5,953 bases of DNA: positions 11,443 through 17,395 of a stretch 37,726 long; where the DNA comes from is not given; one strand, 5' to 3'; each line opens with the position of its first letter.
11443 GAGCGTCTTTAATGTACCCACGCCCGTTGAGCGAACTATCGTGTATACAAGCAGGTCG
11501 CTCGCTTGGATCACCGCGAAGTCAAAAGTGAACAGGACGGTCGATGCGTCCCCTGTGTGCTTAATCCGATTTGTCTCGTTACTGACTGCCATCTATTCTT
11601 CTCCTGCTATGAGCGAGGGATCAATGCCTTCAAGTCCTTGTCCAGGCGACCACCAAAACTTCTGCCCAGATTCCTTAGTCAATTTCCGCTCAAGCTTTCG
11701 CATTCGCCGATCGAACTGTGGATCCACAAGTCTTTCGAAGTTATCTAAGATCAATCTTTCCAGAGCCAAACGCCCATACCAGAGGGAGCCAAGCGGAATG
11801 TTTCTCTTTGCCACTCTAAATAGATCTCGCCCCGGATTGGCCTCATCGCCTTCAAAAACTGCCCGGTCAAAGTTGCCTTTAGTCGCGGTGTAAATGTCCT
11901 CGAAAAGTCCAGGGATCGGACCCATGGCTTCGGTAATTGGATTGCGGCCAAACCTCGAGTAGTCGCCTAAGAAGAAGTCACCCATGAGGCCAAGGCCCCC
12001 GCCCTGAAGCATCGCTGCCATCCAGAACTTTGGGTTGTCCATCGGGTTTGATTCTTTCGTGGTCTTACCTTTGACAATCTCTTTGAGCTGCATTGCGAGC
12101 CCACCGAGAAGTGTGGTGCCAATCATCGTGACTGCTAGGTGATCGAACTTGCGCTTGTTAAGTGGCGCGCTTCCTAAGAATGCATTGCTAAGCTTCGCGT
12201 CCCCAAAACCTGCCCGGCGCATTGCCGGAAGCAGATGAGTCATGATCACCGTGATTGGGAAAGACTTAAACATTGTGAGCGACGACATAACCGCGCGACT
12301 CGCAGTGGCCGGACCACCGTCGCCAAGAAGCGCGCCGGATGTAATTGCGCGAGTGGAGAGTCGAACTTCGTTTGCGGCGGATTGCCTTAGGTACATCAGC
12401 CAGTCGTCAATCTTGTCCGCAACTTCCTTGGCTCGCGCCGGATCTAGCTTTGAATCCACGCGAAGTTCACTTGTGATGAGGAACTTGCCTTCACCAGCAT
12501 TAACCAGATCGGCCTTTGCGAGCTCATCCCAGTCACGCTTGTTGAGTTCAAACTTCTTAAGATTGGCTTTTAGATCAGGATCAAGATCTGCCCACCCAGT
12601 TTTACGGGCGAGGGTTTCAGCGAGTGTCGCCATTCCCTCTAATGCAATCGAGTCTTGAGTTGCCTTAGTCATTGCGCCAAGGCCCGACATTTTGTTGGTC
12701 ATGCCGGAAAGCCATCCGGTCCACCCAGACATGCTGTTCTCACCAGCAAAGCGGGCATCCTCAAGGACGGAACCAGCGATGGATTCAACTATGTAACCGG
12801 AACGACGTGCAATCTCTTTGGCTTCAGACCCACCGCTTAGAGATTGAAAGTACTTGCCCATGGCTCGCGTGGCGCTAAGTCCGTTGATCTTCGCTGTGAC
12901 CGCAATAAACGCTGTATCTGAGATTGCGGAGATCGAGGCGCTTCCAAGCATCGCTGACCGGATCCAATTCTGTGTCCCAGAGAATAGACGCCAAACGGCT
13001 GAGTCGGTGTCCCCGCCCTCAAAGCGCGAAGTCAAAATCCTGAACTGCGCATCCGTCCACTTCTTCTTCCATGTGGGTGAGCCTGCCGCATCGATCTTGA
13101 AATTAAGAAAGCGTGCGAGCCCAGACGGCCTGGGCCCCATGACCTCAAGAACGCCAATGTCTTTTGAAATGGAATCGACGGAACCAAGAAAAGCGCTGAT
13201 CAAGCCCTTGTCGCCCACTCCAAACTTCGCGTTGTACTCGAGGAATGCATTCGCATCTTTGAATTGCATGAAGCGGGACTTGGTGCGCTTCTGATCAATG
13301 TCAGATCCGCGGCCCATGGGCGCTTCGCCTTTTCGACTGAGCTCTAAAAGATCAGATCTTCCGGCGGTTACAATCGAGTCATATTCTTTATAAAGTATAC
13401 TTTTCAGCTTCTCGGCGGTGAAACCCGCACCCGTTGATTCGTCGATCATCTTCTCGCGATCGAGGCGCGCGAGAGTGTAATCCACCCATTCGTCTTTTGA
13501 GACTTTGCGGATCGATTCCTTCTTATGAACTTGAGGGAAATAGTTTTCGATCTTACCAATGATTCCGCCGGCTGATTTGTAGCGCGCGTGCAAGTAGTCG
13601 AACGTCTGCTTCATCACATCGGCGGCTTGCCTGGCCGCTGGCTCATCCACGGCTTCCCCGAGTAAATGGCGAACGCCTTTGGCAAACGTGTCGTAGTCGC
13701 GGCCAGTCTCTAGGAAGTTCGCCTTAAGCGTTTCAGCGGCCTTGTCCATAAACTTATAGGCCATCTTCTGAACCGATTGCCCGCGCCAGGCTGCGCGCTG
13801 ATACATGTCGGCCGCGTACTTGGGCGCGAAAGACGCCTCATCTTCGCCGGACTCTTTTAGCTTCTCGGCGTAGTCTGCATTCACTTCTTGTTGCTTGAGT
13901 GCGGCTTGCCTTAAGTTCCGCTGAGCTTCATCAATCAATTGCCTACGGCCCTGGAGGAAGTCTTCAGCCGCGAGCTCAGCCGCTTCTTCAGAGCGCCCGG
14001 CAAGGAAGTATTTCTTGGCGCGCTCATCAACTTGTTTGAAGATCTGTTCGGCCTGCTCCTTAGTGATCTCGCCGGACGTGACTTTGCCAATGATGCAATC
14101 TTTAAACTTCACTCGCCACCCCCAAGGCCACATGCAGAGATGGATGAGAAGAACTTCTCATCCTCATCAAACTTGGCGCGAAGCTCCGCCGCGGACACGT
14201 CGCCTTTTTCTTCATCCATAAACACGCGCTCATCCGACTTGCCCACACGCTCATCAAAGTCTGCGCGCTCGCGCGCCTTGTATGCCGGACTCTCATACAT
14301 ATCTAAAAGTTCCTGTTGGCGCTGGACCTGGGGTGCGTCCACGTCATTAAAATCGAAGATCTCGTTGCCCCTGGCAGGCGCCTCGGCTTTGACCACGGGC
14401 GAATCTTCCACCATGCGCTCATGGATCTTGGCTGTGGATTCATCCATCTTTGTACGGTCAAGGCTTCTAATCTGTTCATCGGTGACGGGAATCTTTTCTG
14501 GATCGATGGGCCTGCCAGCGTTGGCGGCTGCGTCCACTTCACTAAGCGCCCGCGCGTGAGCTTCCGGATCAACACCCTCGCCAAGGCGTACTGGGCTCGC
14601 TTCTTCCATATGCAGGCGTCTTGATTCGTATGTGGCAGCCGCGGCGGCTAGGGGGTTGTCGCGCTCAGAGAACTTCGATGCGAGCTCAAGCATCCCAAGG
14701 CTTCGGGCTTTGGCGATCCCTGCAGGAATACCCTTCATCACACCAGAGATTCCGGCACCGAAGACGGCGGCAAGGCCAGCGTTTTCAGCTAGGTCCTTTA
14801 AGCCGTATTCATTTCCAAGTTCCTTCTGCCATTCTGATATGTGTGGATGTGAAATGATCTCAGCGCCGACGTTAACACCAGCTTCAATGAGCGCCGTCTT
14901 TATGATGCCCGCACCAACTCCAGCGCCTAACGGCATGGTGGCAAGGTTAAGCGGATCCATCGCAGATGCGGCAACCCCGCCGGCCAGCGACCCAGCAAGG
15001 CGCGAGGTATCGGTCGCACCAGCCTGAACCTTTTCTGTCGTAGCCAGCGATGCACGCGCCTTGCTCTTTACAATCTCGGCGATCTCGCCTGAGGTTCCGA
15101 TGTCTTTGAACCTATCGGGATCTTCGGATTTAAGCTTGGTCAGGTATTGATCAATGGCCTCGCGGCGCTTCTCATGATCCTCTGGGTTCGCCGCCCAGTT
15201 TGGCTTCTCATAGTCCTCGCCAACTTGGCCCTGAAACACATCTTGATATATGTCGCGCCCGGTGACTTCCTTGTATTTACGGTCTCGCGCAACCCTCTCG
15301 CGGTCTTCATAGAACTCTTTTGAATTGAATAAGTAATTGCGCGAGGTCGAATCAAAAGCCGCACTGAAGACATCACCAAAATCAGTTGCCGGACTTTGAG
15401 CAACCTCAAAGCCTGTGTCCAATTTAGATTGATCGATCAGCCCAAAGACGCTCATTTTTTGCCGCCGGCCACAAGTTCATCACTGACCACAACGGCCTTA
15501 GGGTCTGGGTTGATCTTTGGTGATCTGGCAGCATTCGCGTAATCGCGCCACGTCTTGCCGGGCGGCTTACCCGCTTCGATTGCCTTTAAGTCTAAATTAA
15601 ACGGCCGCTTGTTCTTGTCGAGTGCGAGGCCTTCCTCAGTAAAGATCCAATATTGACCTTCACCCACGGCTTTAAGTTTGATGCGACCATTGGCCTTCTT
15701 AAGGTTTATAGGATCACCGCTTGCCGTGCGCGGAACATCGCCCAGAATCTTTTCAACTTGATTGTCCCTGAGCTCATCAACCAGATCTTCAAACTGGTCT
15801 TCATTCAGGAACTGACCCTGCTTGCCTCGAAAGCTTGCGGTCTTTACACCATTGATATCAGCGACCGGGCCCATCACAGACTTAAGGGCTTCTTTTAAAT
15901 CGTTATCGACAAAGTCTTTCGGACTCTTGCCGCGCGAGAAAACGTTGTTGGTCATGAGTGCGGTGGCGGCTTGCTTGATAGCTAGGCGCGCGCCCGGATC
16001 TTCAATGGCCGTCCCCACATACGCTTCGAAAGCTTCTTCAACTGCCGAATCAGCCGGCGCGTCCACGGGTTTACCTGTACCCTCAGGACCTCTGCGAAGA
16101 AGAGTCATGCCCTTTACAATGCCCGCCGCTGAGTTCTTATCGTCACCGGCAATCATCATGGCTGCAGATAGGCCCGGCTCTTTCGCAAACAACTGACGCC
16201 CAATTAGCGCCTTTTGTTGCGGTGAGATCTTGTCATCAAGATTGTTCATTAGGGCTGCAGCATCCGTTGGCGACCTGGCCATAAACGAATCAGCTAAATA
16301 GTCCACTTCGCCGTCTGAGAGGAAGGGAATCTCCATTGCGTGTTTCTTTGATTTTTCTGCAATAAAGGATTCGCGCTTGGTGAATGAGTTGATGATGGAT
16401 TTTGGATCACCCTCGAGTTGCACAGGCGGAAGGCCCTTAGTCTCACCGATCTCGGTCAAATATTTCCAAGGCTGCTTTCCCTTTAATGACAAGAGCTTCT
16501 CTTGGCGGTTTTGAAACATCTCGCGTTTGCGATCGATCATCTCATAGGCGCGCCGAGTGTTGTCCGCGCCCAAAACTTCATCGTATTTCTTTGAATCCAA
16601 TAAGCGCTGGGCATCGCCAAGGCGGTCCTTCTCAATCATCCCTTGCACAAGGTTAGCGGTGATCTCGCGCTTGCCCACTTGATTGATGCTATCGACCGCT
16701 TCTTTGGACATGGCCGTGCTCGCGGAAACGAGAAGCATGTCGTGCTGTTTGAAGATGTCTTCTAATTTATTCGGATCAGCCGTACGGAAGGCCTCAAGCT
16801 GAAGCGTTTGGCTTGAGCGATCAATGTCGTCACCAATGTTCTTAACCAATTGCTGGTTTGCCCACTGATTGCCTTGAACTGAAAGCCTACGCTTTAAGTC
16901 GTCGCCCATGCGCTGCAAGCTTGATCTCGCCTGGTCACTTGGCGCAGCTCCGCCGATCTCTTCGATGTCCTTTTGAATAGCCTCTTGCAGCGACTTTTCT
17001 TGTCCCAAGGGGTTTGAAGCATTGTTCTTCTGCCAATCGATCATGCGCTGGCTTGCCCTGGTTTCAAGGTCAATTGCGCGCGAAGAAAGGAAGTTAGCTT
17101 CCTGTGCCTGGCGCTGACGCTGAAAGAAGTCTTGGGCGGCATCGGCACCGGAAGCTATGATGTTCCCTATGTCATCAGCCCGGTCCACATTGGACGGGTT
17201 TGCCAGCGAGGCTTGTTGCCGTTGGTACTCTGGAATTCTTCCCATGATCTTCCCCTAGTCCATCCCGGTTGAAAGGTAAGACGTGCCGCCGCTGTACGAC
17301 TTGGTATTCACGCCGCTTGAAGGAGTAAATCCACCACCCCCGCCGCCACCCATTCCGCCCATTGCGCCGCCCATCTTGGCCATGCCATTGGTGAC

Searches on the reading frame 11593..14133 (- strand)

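Call 6: search_protein_families(library=phrogs, proteins=[window:11593-14133:-], max_evalue=0.001)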
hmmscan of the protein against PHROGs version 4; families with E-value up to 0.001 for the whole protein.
window:11593-14133:- (846 aa): 3 families
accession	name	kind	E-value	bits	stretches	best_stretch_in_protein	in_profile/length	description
phrog_684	-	head and packaging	1e-133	448.6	1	38-835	43-830/840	virion structural protein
phrog_26678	-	unknown function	2.1e-32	113.5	1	508-831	7-311/324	-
phrog_23925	-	unknown function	1.2e-31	111.1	1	145-457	147-467/471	-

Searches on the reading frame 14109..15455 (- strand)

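Call 6: search_protein_families(library=phrogs, proteins=[window:14109-15455:-], max_evalue=0.001)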
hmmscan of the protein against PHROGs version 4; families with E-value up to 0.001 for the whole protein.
window:14109-15455:- (448 aa): 3 families
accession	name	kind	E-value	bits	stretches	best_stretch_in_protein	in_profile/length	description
phrog_342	-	head and packaging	7e-12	45.2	1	19-372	218-447/1235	internal virion protein with endolysin domain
phrog_8824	-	unknown function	6.2e-09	36.8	1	142-310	130-295/390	-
phrog_2206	-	DNA, RNA and nucleotide metabolism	0.0008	17.4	1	98-393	270-530/3406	virion RNA polymerase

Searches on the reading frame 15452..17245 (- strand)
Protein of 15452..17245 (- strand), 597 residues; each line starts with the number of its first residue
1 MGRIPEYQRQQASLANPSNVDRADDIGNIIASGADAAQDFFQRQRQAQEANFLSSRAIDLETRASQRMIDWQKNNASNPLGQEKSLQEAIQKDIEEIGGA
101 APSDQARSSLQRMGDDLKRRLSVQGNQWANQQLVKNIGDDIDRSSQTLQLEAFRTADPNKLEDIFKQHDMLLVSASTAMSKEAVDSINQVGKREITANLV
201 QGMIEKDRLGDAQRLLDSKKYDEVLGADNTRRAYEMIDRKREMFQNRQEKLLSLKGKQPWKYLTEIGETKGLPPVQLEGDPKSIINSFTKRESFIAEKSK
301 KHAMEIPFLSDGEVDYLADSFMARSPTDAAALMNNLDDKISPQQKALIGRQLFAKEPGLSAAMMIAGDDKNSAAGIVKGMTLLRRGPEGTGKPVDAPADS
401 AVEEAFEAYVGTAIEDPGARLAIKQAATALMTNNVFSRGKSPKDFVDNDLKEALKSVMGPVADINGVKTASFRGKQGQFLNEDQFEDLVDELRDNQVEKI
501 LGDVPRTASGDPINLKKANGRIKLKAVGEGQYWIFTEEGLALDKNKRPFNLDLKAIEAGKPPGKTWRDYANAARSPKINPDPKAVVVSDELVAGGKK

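Call 6: search_protein_families(library=phrogs, proteins=[window:15452-17245:-], max_evalue=0.001)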
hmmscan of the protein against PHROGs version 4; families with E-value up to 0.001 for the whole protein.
window:15452-17245:- (597 aa): 1 family
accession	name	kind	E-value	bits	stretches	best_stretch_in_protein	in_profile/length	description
phrog_992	-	head and packaging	5.1e-16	59.4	1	244-555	449-758/764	head protein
